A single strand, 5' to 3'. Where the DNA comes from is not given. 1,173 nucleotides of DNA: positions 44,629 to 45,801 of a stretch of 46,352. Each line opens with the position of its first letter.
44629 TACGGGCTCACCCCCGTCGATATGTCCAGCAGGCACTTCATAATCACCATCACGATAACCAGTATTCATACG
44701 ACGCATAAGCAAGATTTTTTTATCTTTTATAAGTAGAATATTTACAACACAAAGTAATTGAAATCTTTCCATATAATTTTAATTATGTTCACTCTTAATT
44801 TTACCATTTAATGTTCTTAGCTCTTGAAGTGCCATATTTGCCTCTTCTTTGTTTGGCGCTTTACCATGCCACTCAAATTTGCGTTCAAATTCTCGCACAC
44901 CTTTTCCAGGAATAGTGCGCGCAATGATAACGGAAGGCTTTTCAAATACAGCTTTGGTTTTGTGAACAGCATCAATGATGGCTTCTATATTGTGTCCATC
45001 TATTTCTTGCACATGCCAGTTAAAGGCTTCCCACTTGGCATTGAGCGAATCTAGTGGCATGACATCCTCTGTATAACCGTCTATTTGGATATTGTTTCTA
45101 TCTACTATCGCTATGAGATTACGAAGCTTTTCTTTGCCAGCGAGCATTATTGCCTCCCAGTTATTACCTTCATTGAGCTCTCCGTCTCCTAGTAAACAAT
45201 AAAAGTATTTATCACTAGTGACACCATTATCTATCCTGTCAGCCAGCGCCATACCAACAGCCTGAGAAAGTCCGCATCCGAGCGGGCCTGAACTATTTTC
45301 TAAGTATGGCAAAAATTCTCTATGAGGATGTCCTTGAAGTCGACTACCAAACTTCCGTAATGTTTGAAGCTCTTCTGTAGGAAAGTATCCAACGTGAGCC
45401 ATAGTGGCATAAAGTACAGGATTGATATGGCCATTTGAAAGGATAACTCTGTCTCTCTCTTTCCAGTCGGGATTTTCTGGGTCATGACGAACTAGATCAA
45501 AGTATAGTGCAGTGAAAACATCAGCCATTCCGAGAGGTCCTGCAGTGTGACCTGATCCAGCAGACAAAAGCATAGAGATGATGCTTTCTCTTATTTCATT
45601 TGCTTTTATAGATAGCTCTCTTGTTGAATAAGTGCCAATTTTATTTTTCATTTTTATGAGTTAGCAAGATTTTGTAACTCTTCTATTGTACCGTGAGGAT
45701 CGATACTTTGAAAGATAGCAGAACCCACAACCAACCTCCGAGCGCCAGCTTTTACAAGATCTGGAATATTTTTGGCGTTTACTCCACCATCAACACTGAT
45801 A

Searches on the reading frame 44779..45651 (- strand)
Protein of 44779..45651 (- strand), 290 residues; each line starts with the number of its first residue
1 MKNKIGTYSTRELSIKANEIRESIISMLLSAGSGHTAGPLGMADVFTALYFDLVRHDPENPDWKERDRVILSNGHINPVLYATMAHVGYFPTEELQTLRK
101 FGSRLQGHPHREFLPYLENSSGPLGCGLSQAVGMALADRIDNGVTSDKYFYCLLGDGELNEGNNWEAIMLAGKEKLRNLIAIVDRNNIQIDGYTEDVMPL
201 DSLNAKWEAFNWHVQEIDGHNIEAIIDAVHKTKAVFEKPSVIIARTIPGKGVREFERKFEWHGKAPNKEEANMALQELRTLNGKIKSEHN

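Call 81: find_encoding_contigs(protein=window:44779-45651:-, flank=10000, max_places=2)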
Protein window:44779-45651:- (290 aa): 6 contigs read that carry it; 2 places shown.
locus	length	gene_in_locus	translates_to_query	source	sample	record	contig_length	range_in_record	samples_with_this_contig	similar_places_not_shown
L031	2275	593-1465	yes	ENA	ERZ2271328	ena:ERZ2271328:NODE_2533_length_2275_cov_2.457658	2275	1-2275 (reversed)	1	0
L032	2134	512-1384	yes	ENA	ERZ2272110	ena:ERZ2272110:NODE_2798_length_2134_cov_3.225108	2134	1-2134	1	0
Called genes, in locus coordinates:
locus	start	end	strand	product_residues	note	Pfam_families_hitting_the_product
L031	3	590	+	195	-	?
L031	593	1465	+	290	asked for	PF13292:DXP_synthase_N, PF00456:Transketolase_N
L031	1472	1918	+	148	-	PF00293:NUDIX, PF14815:NUDIX_4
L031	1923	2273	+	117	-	?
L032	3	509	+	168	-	?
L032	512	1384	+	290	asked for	PF13292:DXP_synthase_N, PF00456:Transketolase_N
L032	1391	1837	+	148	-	PF00293:NUDIX, PF14815:NUDIX_4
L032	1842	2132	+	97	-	?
